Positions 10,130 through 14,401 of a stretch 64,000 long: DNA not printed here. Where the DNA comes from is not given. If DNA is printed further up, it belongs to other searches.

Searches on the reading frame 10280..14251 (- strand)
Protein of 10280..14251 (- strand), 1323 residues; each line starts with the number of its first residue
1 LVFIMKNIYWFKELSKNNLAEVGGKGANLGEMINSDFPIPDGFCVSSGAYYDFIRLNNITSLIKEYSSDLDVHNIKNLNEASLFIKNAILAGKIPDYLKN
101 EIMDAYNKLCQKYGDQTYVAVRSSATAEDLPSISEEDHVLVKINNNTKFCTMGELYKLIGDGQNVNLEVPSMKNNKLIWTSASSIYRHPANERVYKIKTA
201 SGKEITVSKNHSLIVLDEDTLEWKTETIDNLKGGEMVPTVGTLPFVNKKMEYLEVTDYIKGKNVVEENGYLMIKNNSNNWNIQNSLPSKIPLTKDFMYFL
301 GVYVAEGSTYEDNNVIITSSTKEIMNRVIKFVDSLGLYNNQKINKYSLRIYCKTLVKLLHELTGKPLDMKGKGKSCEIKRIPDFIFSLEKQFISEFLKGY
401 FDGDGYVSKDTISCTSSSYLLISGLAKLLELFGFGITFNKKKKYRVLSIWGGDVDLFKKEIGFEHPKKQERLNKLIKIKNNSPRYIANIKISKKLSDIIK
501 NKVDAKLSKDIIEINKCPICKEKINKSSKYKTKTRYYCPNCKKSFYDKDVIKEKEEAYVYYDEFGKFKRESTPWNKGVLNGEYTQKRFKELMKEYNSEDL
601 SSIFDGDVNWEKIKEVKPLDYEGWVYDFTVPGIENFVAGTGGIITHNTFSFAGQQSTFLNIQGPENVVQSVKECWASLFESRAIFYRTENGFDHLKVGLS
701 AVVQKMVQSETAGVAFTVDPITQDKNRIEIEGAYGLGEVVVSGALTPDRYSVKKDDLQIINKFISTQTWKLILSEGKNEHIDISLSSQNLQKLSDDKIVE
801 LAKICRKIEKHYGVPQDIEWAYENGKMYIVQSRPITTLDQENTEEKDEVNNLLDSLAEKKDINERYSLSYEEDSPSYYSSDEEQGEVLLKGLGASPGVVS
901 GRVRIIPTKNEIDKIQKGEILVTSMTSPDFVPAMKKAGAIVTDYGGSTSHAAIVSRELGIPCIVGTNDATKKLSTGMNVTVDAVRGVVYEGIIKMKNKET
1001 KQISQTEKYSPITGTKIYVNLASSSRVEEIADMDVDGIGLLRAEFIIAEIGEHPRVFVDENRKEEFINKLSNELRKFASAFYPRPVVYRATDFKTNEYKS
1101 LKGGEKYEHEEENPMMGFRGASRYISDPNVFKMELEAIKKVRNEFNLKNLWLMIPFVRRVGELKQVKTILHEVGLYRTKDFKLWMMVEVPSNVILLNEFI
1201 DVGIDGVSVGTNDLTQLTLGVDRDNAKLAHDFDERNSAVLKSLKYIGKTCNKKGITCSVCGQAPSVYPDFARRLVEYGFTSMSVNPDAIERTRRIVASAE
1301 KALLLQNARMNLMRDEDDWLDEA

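Call 11: search_protein_families(library=pfam, proteins=[window:10280-14251:-], max_evalue=0.01)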
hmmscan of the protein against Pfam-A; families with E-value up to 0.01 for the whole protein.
window:10280-14251:- (1323 aa): 7 families
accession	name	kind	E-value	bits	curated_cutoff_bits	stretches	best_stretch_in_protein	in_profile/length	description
PF01326.24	PPDK_N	-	7.8e-103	344.6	27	2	649-848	117-322/328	Pyruvate phosphate dikinase, AMP/ATP-binding domain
PF02896.24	PEP-utilizers_C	-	4.3e-71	239.9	22.8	1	1000-1299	5-291/293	PEP-utilising enzyme, PEP-binding domain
PF00391.29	PEP-utilizers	-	3.5e-28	97.4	23.1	1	915-986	1-72/72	PEP-utilising enzyme, mobile domain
PF14890.11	Intein_splicing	-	1.2e-24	87.3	35.8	1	145-647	5-155/155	Intein splicing domain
PF14528.11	LAGLIDADG_3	-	1e-14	55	22.5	1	392-462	2-82/82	LAGLIDADG-like domain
PF05204.19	Hom_end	-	4e-08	33.8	21.1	0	297-343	16-64/110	Homing endonuclease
PF02350.25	Epimerase_2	-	0.0033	16.8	30.6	1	909-1007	233-331/347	UDP-N-acetylglucosamine 2-epimerase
